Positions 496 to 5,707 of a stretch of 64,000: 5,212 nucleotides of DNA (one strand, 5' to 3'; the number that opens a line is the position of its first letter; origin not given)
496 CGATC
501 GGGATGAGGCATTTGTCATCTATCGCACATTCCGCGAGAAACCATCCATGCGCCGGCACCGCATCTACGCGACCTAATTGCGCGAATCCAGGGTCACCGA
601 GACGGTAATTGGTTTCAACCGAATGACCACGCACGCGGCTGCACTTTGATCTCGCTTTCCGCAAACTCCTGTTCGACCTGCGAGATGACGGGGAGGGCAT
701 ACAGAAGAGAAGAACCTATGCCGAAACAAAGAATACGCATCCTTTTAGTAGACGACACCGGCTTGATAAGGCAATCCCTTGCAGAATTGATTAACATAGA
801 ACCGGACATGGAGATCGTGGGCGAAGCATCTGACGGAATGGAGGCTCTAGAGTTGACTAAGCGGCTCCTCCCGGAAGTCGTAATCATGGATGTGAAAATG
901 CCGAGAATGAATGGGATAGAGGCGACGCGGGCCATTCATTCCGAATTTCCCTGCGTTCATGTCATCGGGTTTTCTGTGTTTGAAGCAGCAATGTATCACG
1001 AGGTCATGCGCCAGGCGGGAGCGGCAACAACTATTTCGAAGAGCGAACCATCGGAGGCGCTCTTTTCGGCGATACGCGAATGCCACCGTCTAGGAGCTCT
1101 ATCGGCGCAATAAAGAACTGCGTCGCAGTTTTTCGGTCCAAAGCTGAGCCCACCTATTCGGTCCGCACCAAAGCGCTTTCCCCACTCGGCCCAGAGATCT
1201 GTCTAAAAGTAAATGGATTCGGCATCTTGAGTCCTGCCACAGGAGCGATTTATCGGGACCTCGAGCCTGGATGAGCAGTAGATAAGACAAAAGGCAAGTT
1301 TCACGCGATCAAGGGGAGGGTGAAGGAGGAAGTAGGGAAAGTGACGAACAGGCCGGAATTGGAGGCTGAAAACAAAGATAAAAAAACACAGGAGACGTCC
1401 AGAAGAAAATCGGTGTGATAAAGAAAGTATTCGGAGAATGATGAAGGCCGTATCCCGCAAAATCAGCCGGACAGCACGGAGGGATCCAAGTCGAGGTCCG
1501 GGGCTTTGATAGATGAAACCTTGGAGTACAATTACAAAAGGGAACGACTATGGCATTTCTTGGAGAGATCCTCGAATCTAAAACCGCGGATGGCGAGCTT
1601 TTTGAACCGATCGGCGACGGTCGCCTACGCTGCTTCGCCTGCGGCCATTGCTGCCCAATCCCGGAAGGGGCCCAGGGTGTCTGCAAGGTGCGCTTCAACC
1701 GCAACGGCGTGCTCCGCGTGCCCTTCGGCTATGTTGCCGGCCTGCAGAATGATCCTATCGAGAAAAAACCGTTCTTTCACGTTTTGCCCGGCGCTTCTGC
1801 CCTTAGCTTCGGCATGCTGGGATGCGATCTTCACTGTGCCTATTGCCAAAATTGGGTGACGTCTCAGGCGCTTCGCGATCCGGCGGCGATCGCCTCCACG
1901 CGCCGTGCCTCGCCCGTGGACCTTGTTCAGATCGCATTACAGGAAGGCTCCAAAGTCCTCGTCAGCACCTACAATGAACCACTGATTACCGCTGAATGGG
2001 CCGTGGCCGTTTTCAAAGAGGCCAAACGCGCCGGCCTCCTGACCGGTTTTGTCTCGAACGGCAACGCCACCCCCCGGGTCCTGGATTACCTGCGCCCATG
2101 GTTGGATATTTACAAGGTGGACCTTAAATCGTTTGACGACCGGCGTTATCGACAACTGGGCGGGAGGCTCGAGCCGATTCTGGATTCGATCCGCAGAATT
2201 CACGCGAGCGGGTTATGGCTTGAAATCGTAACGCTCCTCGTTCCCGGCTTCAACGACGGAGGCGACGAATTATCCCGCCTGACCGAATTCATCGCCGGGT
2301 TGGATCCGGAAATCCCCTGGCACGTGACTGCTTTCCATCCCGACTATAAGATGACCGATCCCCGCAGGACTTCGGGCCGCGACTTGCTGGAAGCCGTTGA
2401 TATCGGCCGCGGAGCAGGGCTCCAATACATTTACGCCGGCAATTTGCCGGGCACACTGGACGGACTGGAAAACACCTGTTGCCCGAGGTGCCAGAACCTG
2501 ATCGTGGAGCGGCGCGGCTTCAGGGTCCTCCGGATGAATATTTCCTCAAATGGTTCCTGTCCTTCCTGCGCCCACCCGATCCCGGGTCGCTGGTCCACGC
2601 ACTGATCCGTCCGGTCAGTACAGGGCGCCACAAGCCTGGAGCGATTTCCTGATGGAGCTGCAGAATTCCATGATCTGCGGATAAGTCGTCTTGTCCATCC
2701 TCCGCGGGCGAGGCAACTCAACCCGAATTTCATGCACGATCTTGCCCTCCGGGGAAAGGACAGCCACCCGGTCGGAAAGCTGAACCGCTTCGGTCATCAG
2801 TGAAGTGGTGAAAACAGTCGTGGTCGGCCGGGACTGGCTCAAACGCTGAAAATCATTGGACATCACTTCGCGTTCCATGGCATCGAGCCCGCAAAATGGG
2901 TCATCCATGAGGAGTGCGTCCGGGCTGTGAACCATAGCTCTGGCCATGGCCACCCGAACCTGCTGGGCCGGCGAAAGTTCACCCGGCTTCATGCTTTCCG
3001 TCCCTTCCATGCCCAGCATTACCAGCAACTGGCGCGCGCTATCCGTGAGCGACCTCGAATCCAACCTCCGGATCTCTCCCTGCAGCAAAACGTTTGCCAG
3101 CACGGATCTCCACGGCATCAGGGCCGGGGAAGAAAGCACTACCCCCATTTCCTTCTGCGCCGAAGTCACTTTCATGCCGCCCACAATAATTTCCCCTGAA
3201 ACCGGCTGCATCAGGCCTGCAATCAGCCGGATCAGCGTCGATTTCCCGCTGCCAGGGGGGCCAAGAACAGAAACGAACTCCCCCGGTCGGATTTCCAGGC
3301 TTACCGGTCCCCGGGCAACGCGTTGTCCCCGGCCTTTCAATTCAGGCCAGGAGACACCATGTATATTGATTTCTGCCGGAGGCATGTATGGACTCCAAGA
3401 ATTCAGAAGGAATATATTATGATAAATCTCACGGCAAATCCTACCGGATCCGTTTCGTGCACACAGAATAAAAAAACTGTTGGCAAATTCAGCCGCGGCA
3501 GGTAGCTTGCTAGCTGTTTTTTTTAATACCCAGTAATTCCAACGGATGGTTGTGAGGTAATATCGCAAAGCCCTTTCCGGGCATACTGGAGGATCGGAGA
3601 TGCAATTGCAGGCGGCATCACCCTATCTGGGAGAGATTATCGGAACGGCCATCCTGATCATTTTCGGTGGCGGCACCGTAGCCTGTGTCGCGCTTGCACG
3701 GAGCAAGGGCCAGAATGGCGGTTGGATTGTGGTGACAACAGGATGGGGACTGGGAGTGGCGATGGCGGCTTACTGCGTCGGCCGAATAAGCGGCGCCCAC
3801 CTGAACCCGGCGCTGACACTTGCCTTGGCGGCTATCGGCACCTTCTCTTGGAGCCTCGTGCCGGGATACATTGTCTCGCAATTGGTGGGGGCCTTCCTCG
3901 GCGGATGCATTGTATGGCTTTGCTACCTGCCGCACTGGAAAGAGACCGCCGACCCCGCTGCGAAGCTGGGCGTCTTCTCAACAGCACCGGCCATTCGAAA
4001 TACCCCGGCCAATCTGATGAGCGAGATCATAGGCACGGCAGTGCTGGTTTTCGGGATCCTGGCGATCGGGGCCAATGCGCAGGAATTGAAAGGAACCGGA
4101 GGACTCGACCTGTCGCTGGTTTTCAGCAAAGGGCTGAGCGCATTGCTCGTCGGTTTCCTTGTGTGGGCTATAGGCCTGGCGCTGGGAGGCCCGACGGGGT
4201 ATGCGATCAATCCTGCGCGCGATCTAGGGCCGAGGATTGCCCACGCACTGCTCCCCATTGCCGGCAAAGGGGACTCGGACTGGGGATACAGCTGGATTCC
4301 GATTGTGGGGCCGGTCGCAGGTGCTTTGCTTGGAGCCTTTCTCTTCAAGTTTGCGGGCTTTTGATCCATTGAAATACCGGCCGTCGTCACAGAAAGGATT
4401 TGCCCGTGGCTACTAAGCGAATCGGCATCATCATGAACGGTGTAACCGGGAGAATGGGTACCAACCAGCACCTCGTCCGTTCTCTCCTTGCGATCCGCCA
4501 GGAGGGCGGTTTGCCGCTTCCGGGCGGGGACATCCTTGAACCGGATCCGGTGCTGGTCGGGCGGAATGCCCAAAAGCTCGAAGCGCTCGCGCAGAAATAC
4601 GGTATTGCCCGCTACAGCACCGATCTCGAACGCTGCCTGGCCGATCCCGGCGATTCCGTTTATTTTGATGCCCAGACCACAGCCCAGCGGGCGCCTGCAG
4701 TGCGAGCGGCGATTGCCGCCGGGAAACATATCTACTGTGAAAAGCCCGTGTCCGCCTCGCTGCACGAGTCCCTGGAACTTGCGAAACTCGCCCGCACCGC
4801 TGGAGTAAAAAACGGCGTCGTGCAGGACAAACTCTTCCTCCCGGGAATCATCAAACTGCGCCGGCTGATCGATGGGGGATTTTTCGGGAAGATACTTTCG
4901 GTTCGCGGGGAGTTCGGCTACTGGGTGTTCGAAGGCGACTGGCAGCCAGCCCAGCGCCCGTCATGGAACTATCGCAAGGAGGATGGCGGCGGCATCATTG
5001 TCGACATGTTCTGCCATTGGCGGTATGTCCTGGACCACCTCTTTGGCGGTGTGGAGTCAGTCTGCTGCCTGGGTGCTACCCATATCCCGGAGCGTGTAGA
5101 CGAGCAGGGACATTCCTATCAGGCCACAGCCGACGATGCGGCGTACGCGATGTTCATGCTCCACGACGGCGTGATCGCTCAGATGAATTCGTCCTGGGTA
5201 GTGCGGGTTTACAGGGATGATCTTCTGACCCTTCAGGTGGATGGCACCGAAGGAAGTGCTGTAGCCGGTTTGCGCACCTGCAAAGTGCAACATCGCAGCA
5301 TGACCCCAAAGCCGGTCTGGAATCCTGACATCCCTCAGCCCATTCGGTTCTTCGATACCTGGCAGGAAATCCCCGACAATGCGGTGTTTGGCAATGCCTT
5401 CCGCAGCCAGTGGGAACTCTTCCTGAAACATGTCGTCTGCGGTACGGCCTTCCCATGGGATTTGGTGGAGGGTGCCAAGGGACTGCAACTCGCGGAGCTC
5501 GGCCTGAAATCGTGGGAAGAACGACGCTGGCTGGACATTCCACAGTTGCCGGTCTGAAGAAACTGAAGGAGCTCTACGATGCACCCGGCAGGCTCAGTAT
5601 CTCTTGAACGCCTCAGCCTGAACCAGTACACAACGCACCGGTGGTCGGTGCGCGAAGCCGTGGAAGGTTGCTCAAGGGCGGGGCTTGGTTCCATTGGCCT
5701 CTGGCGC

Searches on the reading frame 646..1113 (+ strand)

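Call 51: search_protein_families(library=pfam, proteins=[window:646-1113:+], max_evalue=0.0001)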
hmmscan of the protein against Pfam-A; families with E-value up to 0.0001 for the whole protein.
window:646-1113:+ (155 aa): 1 family
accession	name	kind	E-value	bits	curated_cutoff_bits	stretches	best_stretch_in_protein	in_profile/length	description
PF00072.30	Response_reg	-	6.1e-23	81.6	30.2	1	32-144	1-111/111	Response regulator receiver domain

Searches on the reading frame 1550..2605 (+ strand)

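Call 49: search_protein_families(library=pfam, proteins=[window:1550-2605:+], max_evalue=0.0001)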
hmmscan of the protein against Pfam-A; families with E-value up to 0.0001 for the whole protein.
window:1550-2605:+ (351 aa): 1 family
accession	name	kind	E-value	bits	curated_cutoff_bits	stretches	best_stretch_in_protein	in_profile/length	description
PF04055.27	Radical_SAM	-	4.8e-16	59.8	29.5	1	91-237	6-157/166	Radical SAM superfamily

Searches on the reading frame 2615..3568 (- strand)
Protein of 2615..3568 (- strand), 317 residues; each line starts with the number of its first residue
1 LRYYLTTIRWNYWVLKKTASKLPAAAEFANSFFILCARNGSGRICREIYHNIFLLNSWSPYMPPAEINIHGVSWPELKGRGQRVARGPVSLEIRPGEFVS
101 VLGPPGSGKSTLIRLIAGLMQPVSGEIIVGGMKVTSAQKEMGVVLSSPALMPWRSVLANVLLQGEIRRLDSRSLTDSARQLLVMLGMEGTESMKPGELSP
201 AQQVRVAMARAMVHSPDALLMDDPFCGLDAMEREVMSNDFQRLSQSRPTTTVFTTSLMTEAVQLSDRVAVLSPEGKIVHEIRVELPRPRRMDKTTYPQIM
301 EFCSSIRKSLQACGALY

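Call 49: search_protein_families(library=pfam, proteins=[window:2615-3568:-], max_evalue=0.0001)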
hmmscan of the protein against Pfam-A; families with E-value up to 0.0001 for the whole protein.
window:2615-3568:- (317 aa): 1 family
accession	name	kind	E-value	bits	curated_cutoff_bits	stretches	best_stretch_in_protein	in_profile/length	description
PF00005.33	ABC_tran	-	3.4e-24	86.5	25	1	88-225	3-136/137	ABC transporter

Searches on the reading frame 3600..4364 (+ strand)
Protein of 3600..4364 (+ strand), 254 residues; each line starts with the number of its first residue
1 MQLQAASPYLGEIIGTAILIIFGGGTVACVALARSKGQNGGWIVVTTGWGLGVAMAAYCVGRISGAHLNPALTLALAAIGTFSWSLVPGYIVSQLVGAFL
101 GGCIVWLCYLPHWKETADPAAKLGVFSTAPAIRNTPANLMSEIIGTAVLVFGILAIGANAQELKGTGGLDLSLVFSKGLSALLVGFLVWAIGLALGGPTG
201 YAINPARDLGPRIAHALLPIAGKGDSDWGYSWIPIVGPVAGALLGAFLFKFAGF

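Call 49: search_protein_families(library=pfam, proteins=[window:3600-4364:+], max_evalue=0.0001)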
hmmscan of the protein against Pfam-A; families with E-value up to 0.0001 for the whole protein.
window:3600-4364:+ (254 aa): 1 family
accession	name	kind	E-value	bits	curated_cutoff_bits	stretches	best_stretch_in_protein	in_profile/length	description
PF00230.25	MIP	-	3e-44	151.9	25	1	8-249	10-222/222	Major intrinsic protein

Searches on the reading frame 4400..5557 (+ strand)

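Call 49: search_protein_families(library=pfam, proteins=[window:4400-5557:+], max_evalue=0.0001)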
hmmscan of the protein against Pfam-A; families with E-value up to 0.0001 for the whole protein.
window:4400-5557:+ (385 aa): 3 families
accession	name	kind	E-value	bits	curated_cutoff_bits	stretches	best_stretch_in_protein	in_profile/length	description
PF22725.1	GFO_IDH_MocA_C3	-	1.1e-24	87.3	27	1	152-287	3-123/124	GFO/IDH/MocA C-terminal domain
PF02894.22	GFO_IDH_MocA_C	-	2.5e-15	57.3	22.9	1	154-379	1-217/218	Oxidoreductase family, C-terminal alpha/beta domain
PF01408.29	GFO_IDH_MocA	-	1.5e-09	39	24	1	52-137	31-115/120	Oxidoreductase family, NAD-binding Rossmann fold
